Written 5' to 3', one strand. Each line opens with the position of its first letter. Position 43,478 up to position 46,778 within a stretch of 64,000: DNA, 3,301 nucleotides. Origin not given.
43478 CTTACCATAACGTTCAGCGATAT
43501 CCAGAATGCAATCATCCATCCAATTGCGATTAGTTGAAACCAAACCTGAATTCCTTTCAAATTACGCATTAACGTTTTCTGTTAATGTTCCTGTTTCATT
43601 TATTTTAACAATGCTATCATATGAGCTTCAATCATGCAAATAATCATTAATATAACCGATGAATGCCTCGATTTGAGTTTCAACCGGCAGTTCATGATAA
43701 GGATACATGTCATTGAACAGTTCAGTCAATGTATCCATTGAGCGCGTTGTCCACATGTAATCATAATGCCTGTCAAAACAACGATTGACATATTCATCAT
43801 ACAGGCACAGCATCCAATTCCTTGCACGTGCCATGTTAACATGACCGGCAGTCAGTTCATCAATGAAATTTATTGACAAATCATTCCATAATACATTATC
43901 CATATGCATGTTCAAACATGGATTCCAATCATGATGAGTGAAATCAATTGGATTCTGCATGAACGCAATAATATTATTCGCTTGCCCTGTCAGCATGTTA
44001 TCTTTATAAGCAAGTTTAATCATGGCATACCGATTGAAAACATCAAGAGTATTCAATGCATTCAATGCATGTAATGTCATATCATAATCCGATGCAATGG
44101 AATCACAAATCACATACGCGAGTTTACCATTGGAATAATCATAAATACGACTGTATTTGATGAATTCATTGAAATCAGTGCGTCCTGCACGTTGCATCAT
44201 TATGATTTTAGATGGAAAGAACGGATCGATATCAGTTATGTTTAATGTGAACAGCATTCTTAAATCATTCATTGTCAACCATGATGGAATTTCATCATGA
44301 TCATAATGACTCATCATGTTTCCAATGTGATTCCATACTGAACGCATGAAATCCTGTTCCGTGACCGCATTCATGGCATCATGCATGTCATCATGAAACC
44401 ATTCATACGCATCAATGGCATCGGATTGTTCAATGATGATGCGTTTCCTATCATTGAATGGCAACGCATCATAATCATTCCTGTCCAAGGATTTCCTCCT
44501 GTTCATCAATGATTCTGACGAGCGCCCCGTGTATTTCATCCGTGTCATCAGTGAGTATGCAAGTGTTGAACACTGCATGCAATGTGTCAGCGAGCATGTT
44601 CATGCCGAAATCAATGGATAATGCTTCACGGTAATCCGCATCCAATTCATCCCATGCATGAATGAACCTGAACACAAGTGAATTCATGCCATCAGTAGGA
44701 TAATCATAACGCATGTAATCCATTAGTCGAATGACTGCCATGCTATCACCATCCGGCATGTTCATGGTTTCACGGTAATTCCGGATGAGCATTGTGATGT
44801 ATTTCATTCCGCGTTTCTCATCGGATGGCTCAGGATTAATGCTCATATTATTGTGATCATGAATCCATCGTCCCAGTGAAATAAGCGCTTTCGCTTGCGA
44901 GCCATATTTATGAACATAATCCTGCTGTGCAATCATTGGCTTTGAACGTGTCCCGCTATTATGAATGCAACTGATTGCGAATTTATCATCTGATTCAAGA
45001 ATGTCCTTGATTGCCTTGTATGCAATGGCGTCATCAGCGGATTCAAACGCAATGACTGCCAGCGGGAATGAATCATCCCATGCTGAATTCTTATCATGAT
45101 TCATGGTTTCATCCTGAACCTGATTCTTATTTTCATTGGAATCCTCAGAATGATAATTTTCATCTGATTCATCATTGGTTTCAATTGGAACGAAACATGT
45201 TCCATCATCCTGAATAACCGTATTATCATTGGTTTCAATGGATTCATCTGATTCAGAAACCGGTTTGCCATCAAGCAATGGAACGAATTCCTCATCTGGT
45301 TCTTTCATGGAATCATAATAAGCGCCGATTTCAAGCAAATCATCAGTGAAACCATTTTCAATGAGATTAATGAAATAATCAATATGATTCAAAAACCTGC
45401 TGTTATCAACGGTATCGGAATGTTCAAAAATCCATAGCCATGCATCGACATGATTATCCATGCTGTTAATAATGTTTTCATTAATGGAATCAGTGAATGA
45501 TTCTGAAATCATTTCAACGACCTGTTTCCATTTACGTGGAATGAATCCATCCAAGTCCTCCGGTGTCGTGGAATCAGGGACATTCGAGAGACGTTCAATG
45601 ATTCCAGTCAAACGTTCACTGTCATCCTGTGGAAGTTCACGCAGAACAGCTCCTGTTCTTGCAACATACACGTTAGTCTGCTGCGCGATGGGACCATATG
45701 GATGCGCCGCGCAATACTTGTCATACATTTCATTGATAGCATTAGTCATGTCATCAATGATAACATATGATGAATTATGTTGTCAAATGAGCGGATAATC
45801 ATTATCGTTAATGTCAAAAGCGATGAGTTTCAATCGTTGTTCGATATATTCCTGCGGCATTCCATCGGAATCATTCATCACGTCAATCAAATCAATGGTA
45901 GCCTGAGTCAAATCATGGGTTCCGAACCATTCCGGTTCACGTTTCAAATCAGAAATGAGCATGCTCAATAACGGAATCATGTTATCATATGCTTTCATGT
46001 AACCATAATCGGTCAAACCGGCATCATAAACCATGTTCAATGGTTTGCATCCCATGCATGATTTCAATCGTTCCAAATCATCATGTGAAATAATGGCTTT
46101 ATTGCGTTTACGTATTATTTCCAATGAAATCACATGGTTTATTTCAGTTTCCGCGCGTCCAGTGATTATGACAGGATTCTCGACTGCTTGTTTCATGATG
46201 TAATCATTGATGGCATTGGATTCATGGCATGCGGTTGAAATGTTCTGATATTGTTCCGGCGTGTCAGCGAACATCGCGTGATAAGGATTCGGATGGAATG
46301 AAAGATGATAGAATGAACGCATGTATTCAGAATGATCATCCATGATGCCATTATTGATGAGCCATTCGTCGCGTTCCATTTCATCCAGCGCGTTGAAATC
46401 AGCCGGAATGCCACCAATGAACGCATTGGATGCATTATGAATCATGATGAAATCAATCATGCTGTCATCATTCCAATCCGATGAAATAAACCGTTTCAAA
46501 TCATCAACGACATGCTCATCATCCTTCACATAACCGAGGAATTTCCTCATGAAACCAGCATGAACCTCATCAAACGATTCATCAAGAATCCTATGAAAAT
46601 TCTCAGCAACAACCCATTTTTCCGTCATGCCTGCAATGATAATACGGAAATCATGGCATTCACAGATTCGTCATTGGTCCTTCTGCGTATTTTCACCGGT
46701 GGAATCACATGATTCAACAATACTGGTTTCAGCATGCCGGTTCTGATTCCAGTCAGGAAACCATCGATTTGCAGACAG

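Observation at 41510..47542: Operon of four acidic ORFans ending in a Clp-type AAA+ ATPase with an unusual N-terminal P-loop domain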

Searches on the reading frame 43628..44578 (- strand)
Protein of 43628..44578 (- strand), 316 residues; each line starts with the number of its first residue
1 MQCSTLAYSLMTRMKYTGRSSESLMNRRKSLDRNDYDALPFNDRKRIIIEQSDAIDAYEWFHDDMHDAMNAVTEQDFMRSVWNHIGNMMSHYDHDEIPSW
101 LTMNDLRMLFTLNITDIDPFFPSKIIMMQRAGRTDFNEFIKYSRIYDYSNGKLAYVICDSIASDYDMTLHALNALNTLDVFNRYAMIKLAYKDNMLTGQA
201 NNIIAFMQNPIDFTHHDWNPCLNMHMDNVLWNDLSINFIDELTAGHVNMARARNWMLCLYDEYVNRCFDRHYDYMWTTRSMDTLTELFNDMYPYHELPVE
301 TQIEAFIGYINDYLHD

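Call 3: search_protein_families(library=pfam, proteins=[window:43628-44578:-], max_evalue=1)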
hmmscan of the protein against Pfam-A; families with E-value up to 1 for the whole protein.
window:43628-44578:- (316 aa): 1 family
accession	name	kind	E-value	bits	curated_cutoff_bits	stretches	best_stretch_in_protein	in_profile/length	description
PF13647.11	Glyco_hydro_80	-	0.039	13.9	25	1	146-208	157-221/308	Glycosyl hydrolase family 80 of chitosanase A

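Call 4: search_protein_families(library=ncbifam, proteins=[window:43628-44578:-], max_evalue=1)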
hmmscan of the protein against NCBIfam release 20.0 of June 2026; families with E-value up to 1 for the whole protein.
window:43628-44578:- (316 aa): 0 families

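Call 5: search_protein_families(library=padloc, proteins=[window:43628-44578:-], max_evalue=1)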
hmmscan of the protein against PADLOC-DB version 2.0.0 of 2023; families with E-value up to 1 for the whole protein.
window:43628-44578:- (316 aa): 0 families

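Call 6: search_protein_families(library=phrogs, proteins=[window:43628-44578:-], max_evalue=1)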
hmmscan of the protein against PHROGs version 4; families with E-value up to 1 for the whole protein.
window:43628-44578:- (316 aa): 1 family
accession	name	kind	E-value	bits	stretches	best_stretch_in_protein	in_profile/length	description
phrog_21101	-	unknown function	0.03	14.8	1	124-216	67-155/205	-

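Call 57: search_solved_structures(query=A8, max_evalue=1)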
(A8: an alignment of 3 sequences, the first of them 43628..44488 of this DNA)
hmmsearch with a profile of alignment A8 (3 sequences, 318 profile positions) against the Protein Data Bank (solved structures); distinct sequences matched with E-value up to 1: 0.

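Call 103: find_related_loci(query=A8, collection=viral_contigs, flank=5000)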
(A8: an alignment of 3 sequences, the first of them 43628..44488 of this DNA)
Query A8 (286 aa) in viral_contigs; peptide patterns used: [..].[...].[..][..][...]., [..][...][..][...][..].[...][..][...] (x = any residue, [..] = any of these).
37 stretches matched a pattern, but none encodes a relative of the query by tblastn (E <= 1e-3).

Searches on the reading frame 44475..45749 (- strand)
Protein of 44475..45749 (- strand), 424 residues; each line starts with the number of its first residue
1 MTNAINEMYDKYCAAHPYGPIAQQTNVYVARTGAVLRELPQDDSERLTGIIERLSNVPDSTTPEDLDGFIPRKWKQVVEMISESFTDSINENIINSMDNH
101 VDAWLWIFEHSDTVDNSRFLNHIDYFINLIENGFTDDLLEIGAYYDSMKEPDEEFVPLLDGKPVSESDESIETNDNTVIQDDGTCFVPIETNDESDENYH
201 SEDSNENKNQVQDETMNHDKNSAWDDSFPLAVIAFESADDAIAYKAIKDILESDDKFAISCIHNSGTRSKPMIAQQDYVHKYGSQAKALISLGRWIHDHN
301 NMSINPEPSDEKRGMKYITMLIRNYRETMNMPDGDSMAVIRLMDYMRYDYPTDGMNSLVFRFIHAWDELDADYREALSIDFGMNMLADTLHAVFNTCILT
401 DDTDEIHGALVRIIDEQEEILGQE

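Call 3: search_protein_families(library=pfam, proteins=[window:44475-45749:-], max_evalue=1)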
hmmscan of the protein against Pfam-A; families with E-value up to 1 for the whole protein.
window:44475-45749:- (424 aa): 0 families

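Call 4: search_protein_families(library=ncbifam, proteins=[window:44475-45749:-], max_evalue=1)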
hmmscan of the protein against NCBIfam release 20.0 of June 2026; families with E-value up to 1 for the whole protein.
window:44475-45749:- (424 aa): 0 families

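Call 5: search_protein_families(library=padloc, proteins=[window:44475-45749:-], max_evalue=1)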
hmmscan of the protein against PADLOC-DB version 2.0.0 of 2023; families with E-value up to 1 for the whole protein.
window:44475-45749:- (424 aa): 0 families

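Call 6: search_protein_families(library=phrogs, proteins=[window:44475-45749:-], max_evalue=1)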
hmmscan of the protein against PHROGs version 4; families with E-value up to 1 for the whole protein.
window:44475-45749:- (424 aa): 0 families

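Call 56: search_solved_structures(query=A7, max_evalue=1)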
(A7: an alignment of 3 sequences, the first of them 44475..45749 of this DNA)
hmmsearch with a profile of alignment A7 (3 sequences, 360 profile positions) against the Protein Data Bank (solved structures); distinct sequences matched with E-value up to 1: 1.
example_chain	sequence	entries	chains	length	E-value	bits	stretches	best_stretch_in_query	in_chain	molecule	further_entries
9o17_AD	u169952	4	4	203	0.046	16.2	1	27-102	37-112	Small ribosomal subunit protein eS1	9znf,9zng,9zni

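Call 73: predict_structure(alignment_id=A10)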
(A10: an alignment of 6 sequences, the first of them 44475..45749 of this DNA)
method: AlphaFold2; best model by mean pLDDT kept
length: 424 residues; sequences in the alignment: 6
mean_pLDDT: 50.5   pTM: 0.43
mean pLDDT of the five models: 50.5, 45.7, 40.3, 35.9, 34.0
residues with pLDDT >= 90: 0; 70-90: 108; 50-70: 82; < 50: 234
segments of 3 or more residues with pLDDT < 50: 150-227, 256-262, 264-383, 393-411, 420-424
pLDDT, mean of each block of 10 residues (from residue 1): 86 78 80 86 85 81 56 81 76 76 74 60 64 72 60 28 27 26 26 28 27 25 42 62 60 51 39 28 34 36 30 33 30 31 39 38 45 43 48 44 44 51 36
secondary structure, 60 per line:
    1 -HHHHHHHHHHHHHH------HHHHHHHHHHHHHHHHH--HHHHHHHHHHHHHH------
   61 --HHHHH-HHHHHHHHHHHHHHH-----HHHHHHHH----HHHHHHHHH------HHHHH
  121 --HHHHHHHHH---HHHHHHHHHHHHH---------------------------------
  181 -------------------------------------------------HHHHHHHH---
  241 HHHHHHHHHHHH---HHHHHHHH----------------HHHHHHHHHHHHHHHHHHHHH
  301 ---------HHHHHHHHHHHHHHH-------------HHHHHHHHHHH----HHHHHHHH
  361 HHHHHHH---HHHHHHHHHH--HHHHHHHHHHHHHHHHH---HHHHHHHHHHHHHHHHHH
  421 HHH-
elements in order: H2-15 H22-38 H41-54 H63-67 H69-83 H89-96 H101-109 H116-120 H123-131 H135-147 H230-237 H241-252 H256-263 H280-300 H310-324 H338-348 H353-367 H371-380 H383-399 H403-423

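Call 94: search_dna_similar(query=window:44475-45749:-, collection=phages, mode=protein, max_evalue=0.01, max_rows=8)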
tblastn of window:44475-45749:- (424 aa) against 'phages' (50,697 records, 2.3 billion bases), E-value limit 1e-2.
No match.

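Call 102: find_related_loci(query=A7, collection=viral_contigs, flank=5000)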
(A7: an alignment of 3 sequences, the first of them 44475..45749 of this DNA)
Query A7 (424 aa) in viral_contigs; peptide patterns used: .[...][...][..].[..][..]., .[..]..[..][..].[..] (x = any residue, [..] = any of these).
276 stretches matched a pattern, but none encodes a relative of the query by tblastn (E <= 1e-3).

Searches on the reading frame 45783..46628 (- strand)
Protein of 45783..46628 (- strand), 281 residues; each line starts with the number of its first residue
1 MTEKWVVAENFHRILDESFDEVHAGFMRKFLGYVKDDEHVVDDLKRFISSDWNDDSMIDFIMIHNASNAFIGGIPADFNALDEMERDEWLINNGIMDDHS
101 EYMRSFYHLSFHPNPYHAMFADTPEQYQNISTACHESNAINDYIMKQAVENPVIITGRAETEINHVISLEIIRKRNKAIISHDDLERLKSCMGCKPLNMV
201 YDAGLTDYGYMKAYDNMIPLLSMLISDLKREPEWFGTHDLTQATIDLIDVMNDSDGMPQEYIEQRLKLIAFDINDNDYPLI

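Call 3: search_protein_families(library=pfam, proteins=[window:45783-46628:-], max_evalue=1)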
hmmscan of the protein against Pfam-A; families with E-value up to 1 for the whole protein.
window:45783-46628:- (281 aa): 1 family
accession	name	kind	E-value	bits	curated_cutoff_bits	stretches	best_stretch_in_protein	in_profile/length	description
PF22943.2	HTH_68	-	0.14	12.2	27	1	250-268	12-29/45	Putative helix-turn-helix domain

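Call 4: search_protein_families(library=ncbifam, proteins=[window:45783-46628:-], max_evalue=1)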
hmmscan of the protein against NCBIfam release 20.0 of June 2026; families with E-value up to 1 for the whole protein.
window:45783-46628:- (281 aa): 3 families
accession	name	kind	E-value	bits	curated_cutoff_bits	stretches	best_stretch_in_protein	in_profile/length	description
NF002156.0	PRK00984.2-1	equivalog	0.044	12.8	583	1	13-62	157-204/389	tRNA pseudouridine(13) synthase TruD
NF004714.0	PRK06058.1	subfamily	0.075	11.7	639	1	95-170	81-154/447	4-aminobutyrate--2-oxoglutarate transaminase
NF033951.2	Cas12d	equivalog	0.18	9.9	250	1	36-88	239-294/1180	type V CRISPR-associated protein Cas12d/CasY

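Call 5: search_protein_families(library=padloc, proteins=[window:45783-46628:-], max_evalue=1)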
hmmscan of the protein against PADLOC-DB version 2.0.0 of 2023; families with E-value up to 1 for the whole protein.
window:45783-46628:- (281 aa): 0 families

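Call 6: search_protein_families(library=phrogs, proteins=[window:45783-46628:-], max_evalue=1)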
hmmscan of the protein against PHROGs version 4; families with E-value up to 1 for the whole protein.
window:45783-46628:- (281 aa): 1 family
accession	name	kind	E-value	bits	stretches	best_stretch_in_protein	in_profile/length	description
phrog_22995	-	unknown function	0.052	14.5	0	137-182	24-69/158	-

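Call 55: search_solved_structures(query=A6, max_evalue=1)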
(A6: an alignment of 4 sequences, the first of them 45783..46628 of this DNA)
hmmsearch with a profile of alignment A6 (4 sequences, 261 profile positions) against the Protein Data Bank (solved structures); distinct sequences matched with E-value up to 1: 0.

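Call 101: find_related_loci(query=A6, collection=viral_contigs, flank=5000)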
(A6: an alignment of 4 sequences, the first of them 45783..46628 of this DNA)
Query A6 (281 aa) in viral_contigs; peptide patterns used: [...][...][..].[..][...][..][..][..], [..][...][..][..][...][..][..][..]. (x = any residue, [..] = any of these).
141 stretches matched a pattern, but none encodes a relative of the query by tblastn (E <= 1e-3).
